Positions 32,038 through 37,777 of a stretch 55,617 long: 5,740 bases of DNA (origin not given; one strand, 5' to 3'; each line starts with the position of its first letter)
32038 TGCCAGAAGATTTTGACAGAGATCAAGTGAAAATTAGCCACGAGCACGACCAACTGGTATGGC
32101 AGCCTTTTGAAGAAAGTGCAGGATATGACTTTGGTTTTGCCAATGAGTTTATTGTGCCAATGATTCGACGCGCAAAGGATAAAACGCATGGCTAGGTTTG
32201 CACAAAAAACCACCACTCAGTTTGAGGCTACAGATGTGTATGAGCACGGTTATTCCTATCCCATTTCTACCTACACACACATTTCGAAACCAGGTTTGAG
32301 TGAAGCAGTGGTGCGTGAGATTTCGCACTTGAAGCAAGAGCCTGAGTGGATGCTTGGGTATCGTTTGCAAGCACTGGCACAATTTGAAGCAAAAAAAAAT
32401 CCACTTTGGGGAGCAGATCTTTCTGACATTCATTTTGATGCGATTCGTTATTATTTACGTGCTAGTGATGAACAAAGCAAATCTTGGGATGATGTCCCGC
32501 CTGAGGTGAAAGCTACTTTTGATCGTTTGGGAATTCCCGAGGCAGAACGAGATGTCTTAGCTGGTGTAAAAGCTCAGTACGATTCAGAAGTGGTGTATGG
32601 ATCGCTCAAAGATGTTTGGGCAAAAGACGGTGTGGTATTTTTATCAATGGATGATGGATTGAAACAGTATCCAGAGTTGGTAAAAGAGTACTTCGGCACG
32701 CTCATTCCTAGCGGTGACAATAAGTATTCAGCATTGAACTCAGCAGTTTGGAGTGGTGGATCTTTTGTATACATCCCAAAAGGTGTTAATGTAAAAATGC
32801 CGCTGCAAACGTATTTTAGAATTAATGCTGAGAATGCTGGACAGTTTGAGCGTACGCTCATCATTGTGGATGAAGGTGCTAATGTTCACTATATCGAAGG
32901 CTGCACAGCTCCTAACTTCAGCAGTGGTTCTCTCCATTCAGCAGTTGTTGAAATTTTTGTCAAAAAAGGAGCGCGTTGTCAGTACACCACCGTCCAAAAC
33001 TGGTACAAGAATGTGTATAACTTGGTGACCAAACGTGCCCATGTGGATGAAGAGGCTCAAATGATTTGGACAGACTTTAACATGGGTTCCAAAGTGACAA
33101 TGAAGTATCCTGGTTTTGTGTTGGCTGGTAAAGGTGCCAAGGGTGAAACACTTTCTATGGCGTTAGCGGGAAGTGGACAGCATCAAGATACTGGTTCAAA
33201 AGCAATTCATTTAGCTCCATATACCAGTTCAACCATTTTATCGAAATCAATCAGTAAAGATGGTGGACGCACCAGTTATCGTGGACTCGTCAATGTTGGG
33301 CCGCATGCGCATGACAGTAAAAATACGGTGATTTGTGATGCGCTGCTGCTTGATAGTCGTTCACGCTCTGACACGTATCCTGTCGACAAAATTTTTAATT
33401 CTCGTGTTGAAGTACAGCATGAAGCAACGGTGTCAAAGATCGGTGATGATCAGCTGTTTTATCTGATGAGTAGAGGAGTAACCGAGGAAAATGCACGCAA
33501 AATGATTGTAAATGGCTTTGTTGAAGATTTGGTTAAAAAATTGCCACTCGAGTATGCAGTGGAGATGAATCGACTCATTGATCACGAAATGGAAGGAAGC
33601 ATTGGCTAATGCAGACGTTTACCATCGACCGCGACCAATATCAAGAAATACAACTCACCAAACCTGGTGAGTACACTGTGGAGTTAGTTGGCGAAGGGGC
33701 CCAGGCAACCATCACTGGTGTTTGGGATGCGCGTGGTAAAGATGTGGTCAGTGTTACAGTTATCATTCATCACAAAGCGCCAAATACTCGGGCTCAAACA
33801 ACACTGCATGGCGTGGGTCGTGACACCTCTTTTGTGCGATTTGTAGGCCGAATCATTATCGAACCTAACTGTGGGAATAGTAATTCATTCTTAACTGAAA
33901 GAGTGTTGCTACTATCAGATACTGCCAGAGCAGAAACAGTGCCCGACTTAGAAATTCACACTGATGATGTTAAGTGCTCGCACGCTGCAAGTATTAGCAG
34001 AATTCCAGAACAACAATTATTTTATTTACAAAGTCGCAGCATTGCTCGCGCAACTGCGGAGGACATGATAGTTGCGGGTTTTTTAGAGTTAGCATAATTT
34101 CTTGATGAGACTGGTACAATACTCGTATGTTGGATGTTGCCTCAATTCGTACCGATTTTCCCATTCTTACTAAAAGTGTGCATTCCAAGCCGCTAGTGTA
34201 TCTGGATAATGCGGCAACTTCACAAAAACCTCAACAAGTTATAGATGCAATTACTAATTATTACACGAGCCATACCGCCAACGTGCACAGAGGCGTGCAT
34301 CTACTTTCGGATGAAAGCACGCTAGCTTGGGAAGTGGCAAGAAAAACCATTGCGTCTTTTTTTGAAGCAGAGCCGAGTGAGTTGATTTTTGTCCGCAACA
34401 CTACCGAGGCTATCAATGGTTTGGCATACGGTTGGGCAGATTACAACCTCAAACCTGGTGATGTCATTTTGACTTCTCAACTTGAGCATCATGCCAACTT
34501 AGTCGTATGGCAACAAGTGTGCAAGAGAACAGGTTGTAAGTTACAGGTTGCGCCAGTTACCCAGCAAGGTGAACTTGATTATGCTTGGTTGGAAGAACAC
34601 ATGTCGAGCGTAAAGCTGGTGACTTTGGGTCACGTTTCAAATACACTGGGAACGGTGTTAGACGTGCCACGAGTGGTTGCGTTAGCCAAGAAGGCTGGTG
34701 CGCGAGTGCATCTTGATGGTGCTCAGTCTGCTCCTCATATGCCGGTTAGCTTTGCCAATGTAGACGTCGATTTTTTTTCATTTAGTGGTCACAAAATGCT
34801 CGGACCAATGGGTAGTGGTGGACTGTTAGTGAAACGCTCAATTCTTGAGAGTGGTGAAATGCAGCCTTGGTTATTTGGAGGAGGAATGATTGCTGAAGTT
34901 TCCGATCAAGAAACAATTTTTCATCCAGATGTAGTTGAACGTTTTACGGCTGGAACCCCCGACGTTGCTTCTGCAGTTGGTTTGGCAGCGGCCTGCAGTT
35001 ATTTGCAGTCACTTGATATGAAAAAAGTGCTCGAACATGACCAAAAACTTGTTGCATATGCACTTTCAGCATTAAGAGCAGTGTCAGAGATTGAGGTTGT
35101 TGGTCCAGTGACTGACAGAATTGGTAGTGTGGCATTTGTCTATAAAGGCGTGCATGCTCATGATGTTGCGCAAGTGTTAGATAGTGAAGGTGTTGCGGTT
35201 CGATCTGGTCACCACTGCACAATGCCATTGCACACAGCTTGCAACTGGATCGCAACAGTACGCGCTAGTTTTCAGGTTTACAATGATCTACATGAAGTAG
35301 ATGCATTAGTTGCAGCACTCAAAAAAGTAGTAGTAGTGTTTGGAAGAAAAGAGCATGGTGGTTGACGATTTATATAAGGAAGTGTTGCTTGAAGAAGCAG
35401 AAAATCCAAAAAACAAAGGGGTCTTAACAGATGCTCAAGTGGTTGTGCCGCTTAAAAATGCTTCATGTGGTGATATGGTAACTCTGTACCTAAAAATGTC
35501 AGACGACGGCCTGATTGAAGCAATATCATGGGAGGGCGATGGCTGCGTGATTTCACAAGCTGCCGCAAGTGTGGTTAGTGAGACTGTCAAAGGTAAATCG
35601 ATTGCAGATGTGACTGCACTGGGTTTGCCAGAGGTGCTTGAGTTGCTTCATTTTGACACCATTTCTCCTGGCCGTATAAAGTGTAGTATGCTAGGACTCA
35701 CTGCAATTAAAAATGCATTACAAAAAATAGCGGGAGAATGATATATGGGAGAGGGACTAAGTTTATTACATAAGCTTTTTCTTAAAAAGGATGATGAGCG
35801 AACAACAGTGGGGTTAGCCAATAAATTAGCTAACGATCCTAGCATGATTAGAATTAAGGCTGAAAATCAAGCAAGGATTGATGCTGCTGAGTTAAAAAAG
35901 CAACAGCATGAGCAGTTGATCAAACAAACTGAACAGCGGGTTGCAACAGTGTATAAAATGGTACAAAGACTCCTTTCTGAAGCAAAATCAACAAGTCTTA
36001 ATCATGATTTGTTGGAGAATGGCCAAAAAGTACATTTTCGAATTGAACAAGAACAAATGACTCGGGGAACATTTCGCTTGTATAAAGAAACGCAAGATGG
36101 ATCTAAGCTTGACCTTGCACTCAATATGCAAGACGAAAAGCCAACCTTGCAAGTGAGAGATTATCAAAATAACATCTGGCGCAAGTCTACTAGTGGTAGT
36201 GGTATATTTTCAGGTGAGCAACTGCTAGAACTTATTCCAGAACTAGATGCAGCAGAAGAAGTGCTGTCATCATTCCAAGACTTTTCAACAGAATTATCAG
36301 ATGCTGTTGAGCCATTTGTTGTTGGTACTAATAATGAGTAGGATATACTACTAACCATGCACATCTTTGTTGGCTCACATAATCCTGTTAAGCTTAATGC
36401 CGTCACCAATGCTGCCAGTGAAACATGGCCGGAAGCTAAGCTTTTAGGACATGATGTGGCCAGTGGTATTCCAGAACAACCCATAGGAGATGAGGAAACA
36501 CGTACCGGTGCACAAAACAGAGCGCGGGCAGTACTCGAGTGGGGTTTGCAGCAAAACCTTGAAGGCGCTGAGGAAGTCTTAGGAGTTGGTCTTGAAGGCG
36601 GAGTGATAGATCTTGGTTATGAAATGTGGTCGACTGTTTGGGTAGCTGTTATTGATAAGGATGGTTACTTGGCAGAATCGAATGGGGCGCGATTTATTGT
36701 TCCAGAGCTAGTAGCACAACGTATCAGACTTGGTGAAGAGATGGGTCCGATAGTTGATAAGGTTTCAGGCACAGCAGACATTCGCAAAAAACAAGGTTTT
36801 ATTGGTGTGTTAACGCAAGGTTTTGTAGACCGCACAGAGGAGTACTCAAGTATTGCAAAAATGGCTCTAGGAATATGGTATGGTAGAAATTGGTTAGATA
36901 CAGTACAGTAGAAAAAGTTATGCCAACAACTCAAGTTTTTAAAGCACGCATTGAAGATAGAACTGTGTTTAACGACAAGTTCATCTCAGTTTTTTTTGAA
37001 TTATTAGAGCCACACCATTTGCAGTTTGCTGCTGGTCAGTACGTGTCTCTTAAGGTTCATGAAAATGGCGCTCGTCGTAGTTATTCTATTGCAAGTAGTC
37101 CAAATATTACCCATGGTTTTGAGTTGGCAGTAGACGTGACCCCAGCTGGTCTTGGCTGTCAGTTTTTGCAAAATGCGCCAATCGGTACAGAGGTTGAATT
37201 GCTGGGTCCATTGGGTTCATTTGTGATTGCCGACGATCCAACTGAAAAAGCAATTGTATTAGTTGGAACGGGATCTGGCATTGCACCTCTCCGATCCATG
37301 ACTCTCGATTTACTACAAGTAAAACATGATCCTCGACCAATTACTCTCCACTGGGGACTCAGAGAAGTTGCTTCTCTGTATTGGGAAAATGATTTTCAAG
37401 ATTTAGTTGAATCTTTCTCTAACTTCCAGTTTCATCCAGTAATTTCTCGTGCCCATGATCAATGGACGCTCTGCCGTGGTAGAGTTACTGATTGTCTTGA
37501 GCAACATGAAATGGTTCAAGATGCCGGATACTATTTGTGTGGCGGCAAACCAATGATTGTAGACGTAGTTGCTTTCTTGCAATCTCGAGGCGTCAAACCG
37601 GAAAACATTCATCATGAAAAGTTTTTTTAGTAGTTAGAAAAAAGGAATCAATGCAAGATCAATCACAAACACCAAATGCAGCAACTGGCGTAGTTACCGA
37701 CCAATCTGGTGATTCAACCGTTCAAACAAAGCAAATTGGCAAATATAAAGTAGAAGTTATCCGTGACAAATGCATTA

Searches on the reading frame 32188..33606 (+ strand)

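Call 8: search_protein_families(library=pfam, proteins=[window:32188-33606:+], max_evalue=0.00001)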
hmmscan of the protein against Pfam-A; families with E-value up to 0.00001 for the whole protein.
window:32188-33606:+ (473 aa): 2 families
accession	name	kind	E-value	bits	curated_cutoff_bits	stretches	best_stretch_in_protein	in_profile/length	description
PF01458.23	SUFBD_core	-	4.6e-86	288.5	27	1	210-444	1-232/232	SUF system FeS cluster assembly, SufBD core domain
PF19295.5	SufBD_N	-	5.9e-13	49.3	23.5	1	145-207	109-171/172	SufBD protein N-terminal region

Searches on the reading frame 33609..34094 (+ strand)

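Call 70: search_protein_families(library=pfam, proteins=[window:33609-34094:+], max_evalue=0.0001)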
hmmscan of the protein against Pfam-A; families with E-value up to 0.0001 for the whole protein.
window:33609-34094:+ (162 aa): 1 family
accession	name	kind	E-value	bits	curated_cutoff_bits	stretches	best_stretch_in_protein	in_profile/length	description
PF01458.23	SUFBD_core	-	2.6e-43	148.6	27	1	21-158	95-232/232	SUF system FeS cluster assembly, SufBD core domain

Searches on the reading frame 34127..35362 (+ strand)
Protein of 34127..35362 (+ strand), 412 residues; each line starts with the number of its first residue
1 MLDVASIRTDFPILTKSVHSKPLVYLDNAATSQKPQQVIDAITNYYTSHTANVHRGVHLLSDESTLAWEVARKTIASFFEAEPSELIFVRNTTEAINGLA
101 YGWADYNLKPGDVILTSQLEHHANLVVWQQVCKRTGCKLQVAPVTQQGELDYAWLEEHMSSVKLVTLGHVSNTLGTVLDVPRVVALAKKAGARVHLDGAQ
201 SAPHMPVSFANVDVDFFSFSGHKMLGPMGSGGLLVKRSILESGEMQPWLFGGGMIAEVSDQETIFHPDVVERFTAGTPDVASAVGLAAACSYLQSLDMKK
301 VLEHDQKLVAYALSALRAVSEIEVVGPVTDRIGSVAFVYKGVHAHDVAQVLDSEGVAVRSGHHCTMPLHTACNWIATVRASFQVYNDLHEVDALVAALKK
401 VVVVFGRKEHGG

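Call 9: search_protein_families(library=pfam, proteins=[window:34127-35362:+], max_evalue=0.00001)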
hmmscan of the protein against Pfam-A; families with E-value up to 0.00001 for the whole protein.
window:34127-35362:+ (412 aa): 1 family
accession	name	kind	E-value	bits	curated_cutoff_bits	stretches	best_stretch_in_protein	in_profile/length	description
PF00266.25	Aminotran_5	-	9.4e-124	413.6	21.5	1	24-394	1-371/371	Aminotransferase class-V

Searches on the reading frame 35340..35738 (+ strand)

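Call 70: search_protein_families(library=pfam, proteins=[window:35340-35738:+], max_evalue=0.0001)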
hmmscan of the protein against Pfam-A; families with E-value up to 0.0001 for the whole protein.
window:35340-35738:+ (133 aa): 1 family
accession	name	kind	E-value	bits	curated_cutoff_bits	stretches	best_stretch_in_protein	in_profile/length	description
PF01592.21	NifU_N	-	8.3e-25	87.8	22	1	12-129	2-119/127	NifU-like N terminal domain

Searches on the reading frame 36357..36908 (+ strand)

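Call 70: search_protein_families(library=pfam, proteins=[window:36357-36908:+], max_evalue=0.0001)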
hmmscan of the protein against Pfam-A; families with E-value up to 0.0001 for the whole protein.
window:36357-36908:+ (184 aa): 1 family
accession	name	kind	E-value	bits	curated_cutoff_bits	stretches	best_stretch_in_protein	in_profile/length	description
PF01931.24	NTPase_I-T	-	1e-45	155.9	25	1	6-173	1-160/162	Protein of unknown function DUF84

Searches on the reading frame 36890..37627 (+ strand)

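Call 70: search_protein_families(library=pfam, proteins=[window:36890-37627:+], max_evalue=0.0001)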
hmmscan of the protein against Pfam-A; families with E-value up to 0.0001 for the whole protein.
window:36890-37627:+ (246 aa): 2 families
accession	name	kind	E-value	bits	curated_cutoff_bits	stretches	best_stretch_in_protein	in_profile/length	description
PF00175.26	NAD_binding_1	-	2.4e-16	60.8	22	1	124-226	1-107/109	Oxidoreductase NAD-binding domain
PF00970.30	FAD_binding_6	-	3.9e-12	46.8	21.1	1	21-111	4-97/99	Oxidoreductase FAD-binding domain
